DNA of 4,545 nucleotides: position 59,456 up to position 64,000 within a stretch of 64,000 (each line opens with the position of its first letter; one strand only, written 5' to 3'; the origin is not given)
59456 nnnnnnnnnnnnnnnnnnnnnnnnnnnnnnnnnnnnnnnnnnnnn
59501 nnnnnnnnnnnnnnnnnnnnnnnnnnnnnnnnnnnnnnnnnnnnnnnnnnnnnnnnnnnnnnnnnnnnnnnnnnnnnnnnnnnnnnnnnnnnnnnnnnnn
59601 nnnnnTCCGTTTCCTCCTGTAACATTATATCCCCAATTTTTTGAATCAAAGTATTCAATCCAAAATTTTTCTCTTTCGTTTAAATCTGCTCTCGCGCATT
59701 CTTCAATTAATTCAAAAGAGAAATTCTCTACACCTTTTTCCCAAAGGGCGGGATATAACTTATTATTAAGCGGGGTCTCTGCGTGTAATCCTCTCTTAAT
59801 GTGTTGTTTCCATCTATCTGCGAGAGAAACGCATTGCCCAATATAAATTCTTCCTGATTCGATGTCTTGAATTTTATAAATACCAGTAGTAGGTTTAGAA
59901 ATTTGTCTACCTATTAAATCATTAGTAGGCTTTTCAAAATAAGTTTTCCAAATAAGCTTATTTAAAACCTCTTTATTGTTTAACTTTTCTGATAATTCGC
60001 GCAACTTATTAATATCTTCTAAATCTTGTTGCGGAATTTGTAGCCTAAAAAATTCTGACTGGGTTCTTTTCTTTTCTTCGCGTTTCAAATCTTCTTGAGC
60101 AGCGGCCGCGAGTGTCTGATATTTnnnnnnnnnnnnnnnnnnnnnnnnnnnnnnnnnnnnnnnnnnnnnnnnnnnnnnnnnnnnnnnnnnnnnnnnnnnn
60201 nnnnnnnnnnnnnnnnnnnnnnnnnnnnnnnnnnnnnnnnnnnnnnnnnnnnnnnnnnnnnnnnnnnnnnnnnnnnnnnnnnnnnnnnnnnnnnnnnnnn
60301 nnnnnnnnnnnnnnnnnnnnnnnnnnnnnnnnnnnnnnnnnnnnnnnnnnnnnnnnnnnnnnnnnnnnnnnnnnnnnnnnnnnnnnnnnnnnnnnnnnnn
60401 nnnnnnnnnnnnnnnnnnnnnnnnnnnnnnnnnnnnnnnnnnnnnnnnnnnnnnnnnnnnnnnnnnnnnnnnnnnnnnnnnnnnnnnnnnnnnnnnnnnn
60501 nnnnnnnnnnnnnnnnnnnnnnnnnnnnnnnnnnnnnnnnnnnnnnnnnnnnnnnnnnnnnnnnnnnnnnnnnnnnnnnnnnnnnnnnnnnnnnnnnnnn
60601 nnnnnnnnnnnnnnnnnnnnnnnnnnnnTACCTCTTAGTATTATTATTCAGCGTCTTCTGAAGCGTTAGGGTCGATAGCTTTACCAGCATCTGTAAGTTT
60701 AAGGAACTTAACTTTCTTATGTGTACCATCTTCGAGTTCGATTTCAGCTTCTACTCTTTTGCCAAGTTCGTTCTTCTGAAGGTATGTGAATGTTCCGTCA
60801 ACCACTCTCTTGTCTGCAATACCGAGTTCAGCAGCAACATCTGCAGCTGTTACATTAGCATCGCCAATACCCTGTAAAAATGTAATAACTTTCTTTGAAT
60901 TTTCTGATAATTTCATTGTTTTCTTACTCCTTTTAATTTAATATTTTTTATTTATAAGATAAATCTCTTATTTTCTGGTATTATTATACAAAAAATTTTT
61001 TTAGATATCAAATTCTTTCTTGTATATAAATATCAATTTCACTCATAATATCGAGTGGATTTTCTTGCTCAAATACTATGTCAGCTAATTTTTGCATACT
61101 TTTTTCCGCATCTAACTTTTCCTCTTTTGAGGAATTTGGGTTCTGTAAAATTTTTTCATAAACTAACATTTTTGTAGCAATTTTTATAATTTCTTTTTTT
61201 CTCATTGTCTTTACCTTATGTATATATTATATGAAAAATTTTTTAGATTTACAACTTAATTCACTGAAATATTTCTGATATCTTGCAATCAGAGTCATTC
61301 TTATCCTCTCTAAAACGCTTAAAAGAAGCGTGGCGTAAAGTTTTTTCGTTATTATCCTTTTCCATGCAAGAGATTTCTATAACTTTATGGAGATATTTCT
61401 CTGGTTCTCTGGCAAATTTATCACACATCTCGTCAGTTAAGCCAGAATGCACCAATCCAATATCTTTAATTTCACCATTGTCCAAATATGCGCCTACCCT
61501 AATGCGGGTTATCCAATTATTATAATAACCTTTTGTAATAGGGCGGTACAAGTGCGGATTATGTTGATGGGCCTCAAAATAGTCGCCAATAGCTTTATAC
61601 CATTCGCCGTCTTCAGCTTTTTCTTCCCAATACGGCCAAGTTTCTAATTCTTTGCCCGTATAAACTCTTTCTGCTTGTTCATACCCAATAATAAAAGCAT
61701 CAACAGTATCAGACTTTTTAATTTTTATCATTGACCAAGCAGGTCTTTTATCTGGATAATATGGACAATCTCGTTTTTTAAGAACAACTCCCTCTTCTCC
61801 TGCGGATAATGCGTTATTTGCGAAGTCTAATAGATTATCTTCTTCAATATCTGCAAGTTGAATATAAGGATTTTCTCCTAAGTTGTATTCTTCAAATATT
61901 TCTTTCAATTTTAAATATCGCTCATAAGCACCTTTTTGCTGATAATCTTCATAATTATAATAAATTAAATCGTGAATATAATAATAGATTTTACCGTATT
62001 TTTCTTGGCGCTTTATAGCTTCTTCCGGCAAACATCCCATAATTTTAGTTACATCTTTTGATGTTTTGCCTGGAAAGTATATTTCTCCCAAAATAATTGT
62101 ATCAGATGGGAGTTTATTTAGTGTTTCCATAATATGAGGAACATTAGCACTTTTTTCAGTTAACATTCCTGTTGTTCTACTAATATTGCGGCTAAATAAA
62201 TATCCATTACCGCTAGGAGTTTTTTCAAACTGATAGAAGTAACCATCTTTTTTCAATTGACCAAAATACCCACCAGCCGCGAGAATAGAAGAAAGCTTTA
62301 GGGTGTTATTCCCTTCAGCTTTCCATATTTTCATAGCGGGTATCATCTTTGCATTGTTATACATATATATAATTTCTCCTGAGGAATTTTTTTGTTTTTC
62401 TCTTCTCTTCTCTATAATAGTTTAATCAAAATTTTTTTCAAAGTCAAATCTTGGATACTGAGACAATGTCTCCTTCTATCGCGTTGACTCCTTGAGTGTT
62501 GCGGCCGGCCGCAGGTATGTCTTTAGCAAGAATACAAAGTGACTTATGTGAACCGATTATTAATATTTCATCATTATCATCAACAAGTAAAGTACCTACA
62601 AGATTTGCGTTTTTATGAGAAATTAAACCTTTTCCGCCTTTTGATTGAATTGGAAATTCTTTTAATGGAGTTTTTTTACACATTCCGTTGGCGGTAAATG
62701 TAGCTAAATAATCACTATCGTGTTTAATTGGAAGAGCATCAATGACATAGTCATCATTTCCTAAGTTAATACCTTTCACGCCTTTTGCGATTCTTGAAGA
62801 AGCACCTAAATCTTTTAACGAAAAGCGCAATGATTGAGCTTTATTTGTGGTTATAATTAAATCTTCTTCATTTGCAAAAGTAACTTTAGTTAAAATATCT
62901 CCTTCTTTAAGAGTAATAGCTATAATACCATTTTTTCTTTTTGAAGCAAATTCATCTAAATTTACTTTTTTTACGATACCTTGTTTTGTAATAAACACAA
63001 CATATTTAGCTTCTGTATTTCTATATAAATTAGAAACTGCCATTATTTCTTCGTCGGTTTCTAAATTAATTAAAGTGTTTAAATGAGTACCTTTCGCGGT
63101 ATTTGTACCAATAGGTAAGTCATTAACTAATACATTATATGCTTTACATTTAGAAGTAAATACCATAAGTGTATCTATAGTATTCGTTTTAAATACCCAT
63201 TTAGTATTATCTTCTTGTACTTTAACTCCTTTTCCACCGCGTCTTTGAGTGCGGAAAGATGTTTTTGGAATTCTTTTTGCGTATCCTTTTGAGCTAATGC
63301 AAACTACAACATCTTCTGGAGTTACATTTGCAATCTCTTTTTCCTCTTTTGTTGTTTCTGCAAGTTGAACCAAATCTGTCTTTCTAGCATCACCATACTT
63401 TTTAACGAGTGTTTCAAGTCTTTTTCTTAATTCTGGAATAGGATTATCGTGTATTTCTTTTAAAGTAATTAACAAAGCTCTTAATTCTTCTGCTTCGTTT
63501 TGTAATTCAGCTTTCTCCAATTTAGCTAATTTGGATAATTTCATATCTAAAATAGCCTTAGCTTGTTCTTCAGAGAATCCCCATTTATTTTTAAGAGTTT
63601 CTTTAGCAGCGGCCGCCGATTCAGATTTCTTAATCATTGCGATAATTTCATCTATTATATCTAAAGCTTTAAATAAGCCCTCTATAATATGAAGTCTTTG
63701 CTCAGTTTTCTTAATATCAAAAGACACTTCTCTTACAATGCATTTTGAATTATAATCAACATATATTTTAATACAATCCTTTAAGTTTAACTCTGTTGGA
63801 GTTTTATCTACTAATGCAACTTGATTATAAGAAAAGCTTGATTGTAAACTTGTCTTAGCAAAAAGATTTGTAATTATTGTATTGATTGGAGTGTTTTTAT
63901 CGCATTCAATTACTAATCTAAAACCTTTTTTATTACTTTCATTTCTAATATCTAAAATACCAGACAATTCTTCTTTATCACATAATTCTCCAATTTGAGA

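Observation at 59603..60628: GIY-YIG nuclease domain fused to an N-terminal transmembrane helix and a long coiled coil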

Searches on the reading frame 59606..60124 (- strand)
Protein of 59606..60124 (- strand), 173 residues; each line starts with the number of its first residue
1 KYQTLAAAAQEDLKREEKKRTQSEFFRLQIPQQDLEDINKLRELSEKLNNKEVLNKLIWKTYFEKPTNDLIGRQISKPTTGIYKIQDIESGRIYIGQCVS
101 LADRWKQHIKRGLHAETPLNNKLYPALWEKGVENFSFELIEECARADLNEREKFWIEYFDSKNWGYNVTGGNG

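Call 45: predict_structure(alignment_id=A2)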
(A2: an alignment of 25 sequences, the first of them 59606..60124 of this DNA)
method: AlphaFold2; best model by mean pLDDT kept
length: 173 residues; sequences in the alignment: 25
mean_pLDDT: 90.1   pTM: 0.85
mean pLDDT of the five models: 90.1, 89.0, 88.2, 86.7, 86.4
residues with pLDDT >= 90: 119; 70-90: 46; 50-70: 7; < 50: 1
segments of 3 or more residues with pLDDT < 50: none
pLDDT, mean of each block of 10 residues (from residue 1): 79 74 84 94 88 93 97 91 95 95 96 91 94 95 95 95 87 48
secondary structure, 60 per line:
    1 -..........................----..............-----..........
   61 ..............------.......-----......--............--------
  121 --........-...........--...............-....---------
elements in order: H2-26 H32-45 H51-74 E81-87 E93-98 H101-112 H123-130 E135-142 H145-159 H161-164

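Call 59: find_related_loci(query=A2, collection=genome_contigs, flank=10000)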
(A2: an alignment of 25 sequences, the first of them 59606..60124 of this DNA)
Query A2 (173 aa) in genome_contigs; peptide patterns used: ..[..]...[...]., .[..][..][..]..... (x = any residue, [..] = any of these).
98 stretches matched a pattern; 11 encode a relative of the query (tblastn E <= 1e-3); 11 distinct loci.
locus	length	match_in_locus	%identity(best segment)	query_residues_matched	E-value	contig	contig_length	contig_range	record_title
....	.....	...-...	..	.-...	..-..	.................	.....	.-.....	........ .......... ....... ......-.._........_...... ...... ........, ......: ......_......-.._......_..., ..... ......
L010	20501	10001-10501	53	6-171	1e-56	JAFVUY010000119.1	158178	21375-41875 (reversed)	MAG: Bacilli bacterium isolate RGIG5418 Sheep_Colon-4__c423281, whole genome shotgun sequence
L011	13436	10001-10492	51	6-168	5e-55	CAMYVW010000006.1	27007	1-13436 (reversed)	MAG TPA_asm: uncultured Tenericutes bacterium isolate SRR10912535_bin.32_metaWRAP_v1.3_MAG genome assembly, contig: ERZ1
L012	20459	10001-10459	54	17-168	6e-54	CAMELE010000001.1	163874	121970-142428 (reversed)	MAG: uncultured Mollicutes bacterium isolate SRR11489748_bin.2_metaWRAP_v1.3_MAG genome assembly, contig: ERZ11466799.24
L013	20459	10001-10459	53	20-171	7e-54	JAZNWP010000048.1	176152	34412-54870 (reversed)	MAG: Acutalibacteraceae bacterium isolate T1900044783_TS20190249.MAGScoT_cleanbin_000004 SGB_2585_k141_185177, whole gen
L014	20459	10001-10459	54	17-168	8e-54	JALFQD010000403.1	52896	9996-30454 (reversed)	MAG: Clostridium sp. isolate SUG910 k141_296067, whole genome shotgun sequence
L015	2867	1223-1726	55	5-171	6e-53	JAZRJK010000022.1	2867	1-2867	MAG: Candidatus Gastranaerophilaceae bacterium isolate T1900045467_YK20190158.MAGScoT_cleanbin_000009 SGB_7215_k141_2079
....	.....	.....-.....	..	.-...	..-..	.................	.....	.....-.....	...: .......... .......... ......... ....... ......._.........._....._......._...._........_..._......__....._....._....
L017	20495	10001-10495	48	8-171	3e-48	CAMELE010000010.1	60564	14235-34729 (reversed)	MAG: uncultured Mollicutes bacterium isolate SRR11489748_bin.2_metaWRAP_v1.3_MAG genome assembly, contig: ERZ11466799.26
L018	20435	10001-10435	51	25-168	1e-47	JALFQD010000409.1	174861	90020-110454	MAG: Clostridium sp. isolate SUG910 k141_369990, whole genome shotgun sequence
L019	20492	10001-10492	47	6-168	4e-46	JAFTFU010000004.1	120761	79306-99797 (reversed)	MAG: Clostridia bacterium isolate RGIG3779 Roe_deer_Abomasum-4__c1923, whole genome shotgun sequence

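Call 73: fold_search(model_id=the predicted structure, library=viral)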
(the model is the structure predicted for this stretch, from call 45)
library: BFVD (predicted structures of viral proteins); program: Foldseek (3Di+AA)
matches with E <= 10: 947; with E <= 0.001: 152
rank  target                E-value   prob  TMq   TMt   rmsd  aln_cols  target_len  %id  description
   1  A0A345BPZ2            2.1e-21  1.00  0.96  0.55   1.2       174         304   45  (no name in the UniProt tables at hand)
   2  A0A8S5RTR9            1.3e-17  1.00  0.95  0.68   1.1       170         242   35  (no name in the UniProt tables at hand)
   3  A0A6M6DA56            2.6e-08  1.00  0.50  0.24   2.7       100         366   38  (no name in the UniProt tables at hand)
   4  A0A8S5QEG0            4.2e-08  1.00  0.47  0.87   3.1        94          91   31  Intron associated endonuclease [Siphoviridae sp. ctr2f5]
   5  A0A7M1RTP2            5.4e-08  1.00  0.51  0.32   2.3        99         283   33  GIY-YIG domain-containing protein [uncultured phage cr4_1]
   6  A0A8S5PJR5            8.3e-08  1.00  0.50  0.24   1.9        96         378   35  Intron associated endonuclease [Siphoviridae sp. ctb8j11]
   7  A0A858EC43            1.1e-07  1.00  0.47  0.31   3.9       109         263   37  Putative endonuclease [Listeria phage vB_Liva_VAfA18]
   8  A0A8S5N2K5            1.2e-07  1.00  0.48  0.20   2.6        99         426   31  Intron associated endonuclease [Siphoviridae sp. ctRuT6]
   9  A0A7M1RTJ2            1.9e-07  1.00  0.50  0.41   2.2       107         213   28  GIY-YIG domain-containing protein [uncultured phage cr109_1]
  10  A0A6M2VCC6            1.9e-07  1.00  0.54  0.35   4.0       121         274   25  (no name in the UniProt tables at hand)
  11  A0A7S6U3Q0            2.1e-07  1.00  0.47  0.31   3.1       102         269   39  G-I-Y Y-I-G homing endonuclease [Burkholderia phage Maja]
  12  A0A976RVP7            3.7e-07  1.00  0.50  0.38   1.4        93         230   34  (no name in the UniProt tables at hand)
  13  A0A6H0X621            3.7e-07  1.00  0.50  0.36   2.3       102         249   31  GIY-YIG endonuclease [Bacillus phage Izhevsk]
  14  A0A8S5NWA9            3.9e-07  1.00  0.50  0.27   1.7        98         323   38  Intron associated endonuclease [Siphoviridae sp. ct4Ap70]
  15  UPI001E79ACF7         3.9e-07  1.00  0.49  0.40   2.1        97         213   32  (no name look-up for this kind of identifier)
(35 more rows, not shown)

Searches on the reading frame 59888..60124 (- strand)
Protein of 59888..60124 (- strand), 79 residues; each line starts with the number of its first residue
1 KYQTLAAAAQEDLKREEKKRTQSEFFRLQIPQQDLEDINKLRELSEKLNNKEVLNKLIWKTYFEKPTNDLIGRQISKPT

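Call 69: search_protein_representatives(alignment_id=A3)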
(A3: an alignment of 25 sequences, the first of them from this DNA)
Query: 25 sequences, 81 profile positions. Proteins with E-value up to 0.001 (for the whole library): 974; up to 1e-10: 532; up to 1e-30: 22. The best 150 are listed.
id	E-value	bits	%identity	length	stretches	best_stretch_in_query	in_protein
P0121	7.2e-35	134.8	-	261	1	2-81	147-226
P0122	6.2e-33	128.6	-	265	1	2-79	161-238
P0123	1.9e-32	127.0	-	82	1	2-77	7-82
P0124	2.2e-32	126.9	-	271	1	2-81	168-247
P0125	2.3e-32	126.8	-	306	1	2-81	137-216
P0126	3.9e-32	126.1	-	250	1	3-81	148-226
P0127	4.0e-32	126.0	-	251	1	2-80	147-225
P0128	4.1e-32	126.0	-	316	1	3-81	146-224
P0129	9.7e-32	124.8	-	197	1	2-81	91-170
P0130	1.4e-31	124.3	-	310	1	3-81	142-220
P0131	2.0e-31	123.7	-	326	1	3-81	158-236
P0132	2.8e-31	123.3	-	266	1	2-80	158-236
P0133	4.1e-31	122.8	-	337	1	2-80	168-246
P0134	4.3e-31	122.7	-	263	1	2-79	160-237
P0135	4.3e-31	122.7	-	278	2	2-81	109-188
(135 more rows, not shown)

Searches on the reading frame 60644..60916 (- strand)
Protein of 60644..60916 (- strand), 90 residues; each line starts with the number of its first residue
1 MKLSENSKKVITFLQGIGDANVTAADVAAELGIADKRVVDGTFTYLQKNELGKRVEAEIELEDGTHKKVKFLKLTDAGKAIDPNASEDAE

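Call 35: search_protein_families(library=pfam, proteins=[window:60644-60916:-], max_evalue=0.01)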
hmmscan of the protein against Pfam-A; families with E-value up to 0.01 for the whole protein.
window:60644-60916:- (90 aa): 0 families

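Call 56: search_protein_families(library=phrogs, proteins=[window:60644-60916:-], max_evalue=0.00001)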
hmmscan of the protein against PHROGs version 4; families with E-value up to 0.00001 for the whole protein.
window:60644-60916:- (90 aa): 0 families

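Call 84: search_solved_structures(query=A5, max_evalue=10)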
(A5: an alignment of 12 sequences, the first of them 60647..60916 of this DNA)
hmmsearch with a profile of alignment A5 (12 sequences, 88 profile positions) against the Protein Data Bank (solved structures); distinct sequences matched with E-value up to 10: 15.
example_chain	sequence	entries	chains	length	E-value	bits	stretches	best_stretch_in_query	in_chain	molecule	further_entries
2krf_A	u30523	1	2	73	0.00024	24.7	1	19-59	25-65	Transcriptional regulatory protein comA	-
3ulq_B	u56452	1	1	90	0.00042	23.9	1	19-59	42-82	Transcriptional regulatory protein ComA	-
4ogc_A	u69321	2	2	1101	0.11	16.2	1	7-43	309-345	HNH endonuclease domain protein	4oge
1qgp_A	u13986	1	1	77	0.34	14.6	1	5-49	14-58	PROTEIN (DOUBLE STRANDED RNA ADENOSINE DEAMINASE)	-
5zu1_A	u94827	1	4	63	0.35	14.5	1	8-49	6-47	Double-stranded RNA-specific adenosine deaminase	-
1qbj_A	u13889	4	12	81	0.38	14.4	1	5-49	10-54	PROTEIN (DOUBLE-STRANDED RNA SPECIFIC ADENOSINE DEAMINASE (ADAR1)) | Double-stranded RNA-specific adenosine deaminase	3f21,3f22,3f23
2l54_A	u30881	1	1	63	0.4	14.3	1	6-50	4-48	Double-stranded RNA-specific adenosine deaminase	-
2acj_A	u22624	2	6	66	0.42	14.3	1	8-49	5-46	Double-stranded RNA-specific adenosine deaminase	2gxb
3irq_D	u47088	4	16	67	0.42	14.3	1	8-49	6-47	Double-stranded RNA-specific adenosine deaminase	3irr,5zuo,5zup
2rvc_A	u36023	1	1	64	0.46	14.1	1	7-49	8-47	Interferon-inducible and double-stranded-dependent eIF-2kinase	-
4kmf_A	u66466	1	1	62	0.49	14.1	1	7-49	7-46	Interferon-inducible and double-stranded-dependent eIF-2kinase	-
1fse_A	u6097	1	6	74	0.52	14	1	20-61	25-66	GERE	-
7ueb_E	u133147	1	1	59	0.56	13.9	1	8-44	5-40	PscE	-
8gbd_A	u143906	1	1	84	0.67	13.6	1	8-49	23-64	Double-stranded RNA-specific adenosine deaminase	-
8i9j_B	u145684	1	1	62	0.99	13.1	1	5-48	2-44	RNA-binding protein E3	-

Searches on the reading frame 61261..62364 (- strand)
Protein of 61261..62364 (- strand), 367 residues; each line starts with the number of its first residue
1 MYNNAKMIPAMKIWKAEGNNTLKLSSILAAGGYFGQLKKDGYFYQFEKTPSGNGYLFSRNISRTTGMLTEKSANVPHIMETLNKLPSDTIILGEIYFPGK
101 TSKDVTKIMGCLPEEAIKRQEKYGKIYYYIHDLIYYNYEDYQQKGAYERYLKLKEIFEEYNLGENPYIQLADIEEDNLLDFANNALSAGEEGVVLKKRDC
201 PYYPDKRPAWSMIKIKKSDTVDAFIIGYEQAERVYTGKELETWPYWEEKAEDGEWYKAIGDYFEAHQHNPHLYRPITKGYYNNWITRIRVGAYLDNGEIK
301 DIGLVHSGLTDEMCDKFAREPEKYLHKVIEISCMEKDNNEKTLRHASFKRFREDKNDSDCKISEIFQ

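Call 35: search_protein_families(library=pfam, proteins=[window:61261-62364:-], max_evalue=0.01)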
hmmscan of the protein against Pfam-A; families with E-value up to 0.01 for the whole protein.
window:61261-62364:- (367 aa): 2 families
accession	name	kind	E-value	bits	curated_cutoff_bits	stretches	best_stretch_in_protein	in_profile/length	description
PF01068.26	DNA_ligase_A_M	-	4e-19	69.5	26.2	1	34-216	23-204/204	ATP dependent DNA ligase domain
PF04679.21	DNA_ligase_A_C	-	1.5e-05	25.8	27.5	0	327-355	67-94/94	ATP dependent DNA ligase C terminal region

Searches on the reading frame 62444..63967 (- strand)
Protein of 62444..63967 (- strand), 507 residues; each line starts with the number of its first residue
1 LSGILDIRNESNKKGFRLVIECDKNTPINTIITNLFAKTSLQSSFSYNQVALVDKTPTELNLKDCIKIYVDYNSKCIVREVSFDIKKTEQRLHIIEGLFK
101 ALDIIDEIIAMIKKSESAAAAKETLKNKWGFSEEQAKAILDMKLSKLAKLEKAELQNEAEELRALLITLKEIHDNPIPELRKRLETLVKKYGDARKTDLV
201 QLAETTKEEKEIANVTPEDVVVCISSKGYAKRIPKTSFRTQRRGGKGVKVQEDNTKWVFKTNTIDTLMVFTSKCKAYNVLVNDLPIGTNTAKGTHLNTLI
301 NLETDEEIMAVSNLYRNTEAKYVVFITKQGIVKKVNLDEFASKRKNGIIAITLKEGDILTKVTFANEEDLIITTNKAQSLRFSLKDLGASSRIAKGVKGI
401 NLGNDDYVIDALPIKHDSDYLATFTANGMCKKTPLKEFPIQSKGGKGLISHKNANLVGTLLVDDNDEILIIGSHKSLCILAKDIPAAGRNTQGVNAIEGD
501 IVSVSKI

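Call 35: search_protein_families(library=pfam, proteins=[window:62444-63967:-], max_evalue=0.01)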
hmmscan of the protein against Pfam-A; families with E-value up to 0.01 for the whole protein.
window:62444-63967:- (507 aa): 3 families
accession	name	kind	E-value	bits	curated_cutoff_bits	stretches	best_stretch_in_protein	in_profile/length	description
PF03989.18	DNA_gyraseA_C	-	2e-50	168.4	27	4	368-415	1-48/48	DNA gyrase C-terminal domain, beta-propeller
PF00521.26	DNA_topoisoIV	-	6.5e-35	121.3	31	1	2-175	248-419/432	DNA gyrase/topoisomerase IV, subunit A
PF01380.27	SIS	-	0.00027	21.2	25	0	202-246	36-82/131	SIS domain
